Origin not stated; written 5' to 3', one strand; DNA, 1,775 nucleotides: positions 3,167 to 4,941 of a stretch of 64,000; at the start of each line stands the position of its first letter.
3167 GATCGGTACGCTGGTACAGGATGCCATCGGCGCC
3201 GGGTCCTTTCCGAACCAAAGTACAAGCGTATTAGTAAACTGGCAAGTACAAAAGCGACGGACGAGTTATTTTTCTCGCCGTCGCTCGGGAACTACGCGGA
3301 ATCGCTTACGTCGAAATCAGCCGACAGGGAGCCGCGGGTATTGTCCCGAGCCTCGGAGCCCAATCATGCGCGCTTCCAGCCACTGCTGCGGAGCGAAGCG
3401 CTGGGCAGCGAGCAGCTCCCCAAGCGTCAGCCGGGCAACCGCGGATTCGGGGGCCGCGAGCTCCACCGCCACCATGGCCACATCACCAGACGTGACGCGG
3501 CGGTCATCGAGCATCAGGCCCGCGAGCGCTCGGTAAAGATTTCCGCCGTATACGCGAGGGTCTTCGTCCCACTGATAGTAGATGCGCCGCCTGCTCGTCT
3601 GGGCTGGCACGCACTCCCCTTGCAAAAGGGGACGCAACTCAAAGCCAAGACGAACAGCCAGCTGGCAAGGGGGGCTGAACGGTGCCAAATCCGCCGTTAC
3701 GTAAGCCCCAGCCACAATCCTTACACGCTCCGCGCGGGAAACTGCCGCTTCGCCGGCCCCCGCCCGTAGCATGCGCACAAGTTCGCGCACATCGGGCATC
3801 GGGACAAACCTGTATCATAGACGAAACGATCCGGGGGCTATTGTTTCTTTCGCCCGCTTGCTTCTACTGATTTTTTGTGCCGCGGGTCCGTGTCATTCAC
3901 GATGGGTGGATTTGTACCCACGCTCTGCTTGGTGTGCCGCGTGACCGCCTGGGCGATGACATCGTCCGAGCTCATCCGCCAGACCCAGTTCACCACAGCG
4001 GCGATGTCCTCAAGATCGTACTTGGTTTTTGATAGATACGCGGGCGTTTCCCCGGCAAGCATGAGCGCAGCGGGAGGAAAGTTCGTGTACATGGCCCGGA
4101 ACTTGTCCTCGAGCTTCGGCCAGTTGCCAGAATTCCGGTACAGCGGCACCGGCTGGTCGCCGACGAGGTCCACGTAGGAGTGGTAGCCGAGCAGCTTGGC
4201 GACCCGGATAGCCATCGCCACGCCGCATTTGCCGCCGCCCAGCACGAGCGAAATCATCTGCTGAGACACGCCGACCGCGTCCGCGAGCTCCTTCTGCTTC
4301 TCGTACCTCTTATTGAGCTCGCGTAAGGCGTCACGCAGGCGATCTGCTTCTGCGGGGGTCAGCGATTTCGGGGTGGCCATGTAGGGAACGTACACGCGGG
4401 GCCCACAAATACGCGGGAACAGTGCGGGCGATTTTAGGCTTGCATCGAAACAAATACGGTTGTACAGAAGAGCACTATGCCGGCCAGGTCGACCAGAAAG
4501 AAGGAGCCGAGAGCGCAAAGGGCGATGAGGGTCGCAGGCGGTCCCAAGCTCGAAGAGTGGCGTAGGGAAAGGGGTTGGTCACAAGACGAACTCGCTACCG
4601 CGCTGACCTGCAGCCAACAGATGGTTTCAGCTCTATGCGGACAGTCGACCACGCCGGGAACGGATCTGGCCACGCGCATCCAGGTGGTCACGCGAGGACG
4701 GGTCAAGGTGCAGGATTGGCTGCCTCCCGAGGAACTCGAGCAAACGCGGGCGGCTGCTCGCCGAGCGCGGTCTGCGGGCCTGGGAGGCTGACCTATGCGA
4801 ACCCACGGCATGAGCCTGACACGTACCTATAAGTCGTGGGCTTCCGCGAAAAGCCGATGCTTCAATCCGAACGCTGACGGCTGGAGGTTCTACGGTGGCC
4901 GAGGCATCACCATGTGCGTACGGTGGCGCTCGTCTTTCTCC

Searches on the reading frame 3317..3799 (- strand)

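Call 22: search_protein_families(library=pfam, proteins=[window:3317-3799:-], max_evalue=0.05)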
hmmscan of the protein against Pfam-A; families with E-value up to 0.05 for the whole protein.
window:3317-3799:- (160 aa): 0 families

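Call 74: search_protein_families(library=ncbifam, proteins=[window:3317-3799:-], max_evalue=1)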
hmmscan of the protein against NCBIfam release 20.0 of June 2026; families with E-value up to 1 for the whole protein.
window:3317-3799:- (160 aa): 0 families

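Call 99: search_protein_families(library=phrogs, proteins=[window:3317-3799:-], max_evalue=0.5)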
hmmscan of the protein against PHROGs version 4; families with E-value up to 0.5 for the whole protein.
window:3317-3799:- (160 aa): 2 families
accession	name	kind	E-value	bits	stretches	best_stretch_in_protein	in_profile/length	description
phrog_31802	-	unknown function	0.18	13.2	0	117-139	27-49/72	-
phrog_25083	-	unknown function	0.43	11.6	0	118-136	31-48/55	-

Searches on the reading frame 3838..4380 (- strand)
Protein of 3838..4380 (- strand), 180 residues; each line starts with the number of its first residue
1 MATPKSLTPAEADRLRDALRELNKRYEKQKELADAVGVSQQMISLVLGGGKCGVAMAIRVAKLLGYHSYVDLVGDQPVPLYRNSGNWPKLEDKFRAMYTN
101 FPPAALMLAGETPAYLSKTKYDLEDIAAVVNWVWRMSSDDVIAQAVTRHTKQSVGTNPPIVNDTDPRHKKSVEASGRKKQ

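Call 22: search_protein_families(library=pfam, proteins=[window:3838-4380:-], max_evalue=0.05)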
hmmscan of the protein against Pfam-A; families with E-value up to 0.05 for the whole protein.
window:3838-4380:- (180 aa): 1 family
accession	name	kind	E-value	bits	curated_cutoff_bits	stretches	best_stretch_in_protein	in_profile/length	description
PF01381.28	HTH_3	-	0.0012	19.3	23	1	28-66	11-50/55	Helix-turn-helix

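Call 74: search_protein_families(library=ncbifam, proteins=[window:3838-4380:-], max_evalue=1)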
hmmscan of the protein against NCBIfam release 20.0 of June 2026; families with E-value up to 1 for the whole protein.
window:3838-4380:- (180 aa): 4 families
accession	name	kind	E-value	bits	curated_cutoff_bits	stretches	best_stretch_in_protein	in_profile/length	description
TIGR03070.1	couple_hipB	subfamily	0.0068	16.3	71.65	1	28-66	17-56/58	type II toxin-antitoxin system Y4mF family antitoxin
TIGR02607.1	antidote_HigA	equivalog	0.0072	16.1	47.7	1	28-66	22-61/81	HigA family addiction module antitoxin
NF005816.0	PRK07682.1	equivalog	0.018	13.7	620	1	23-145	84-208/390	aminotransferase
TIGR02959.1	SigZ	equivalog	0.092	12.6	168.65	1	12-53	91-132/170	RNA polymerase sigma factor SigZ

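Call 99: search_protein_families(library=phrogs, proteins=[window:3838-4380:-], max_evalue=0.5)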
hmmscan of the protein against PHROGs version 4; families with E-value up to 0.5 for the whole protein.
window:3838-4380:- (180 aa): 16 families
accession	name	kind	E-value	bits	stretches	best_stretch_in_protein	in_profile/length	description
phrog_1468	-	transcription regulation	0.00018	22.1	1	28-67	22-61/67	transcriptional repressor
phrog_8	-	transcription regulation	0.00061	20.3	1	19-69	81-213/346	transcriptional regulator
phrog_35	-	transcription regulation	0.0022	19.1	1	18-62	77-122/181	transcriptional repressor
phrog_2328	-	transcription regulation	0.0036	18.1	1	11-65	16-68/128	transcriptional repressor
phrog_1124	-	transcription regulation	0.004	17.7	1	13-45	7-39/177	transcriptional regulator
phrog_5823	-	transcription regulation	0.0054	16.9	1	28-88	21-82/404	transcriptional regulator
phrog_12459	-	unknown function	0.0094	17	1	122-149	45-72/87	-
phrog_2339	-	DNA, RNA and nucleotide metabolism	0.027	15.5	1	20-67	32-81/98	HTH DNA binding protein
phrog_1373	-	transcription regulation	0.035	15.1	1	28-74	78-125/166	transcriptional regulator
phrog_13757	-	unknown function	0.049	15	1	7-44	49-84/90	-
phrog_8038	-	unknown function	0.05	14.5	1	18-49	9-39/66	-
phrog_638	-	transcription regulation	0.052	14.4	1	24-65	15-57/145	transcriptional regulator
phrog_4441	-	DNA, RNA and nucleotide metabolism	0.08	14.3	1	29-66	21-59/98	HTH DNA binding protein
phrog_7126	-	DNA, RNA and nucleotide metabolism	0.091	13.7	1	19-47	24-51/120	HTH DNA binding protein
phrog_6831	-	transcription regulation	0.16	13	1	29-49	21-41/68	transcriptional regulator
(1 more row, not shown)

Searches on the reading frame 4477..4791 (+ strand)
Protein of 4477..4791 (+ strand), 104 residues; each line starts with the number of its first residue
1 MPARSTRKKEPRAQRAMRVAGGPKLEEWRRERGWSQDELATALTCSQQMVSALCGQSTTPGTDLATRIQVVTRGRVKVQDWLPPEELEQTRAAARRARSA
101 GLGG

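Call 22: search_protein_families(library=pfam, proteins=[window:4477-4791:+], max_evalue=0.05)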
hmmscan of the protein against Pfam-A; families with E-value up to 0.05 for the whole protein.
window:4477-4791:+ (104 aa): 2 families
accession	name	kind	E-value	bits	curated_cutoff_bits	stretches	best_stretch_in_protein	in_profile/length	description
PF13560.12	HTH_31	-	4.9e-05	24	27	1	23-67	4-49/64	Helix-turn-helix domain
PF01381.28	HTH_3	-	5.4e-05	23.6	23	1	25-54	1-30/55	Helix-turn-helix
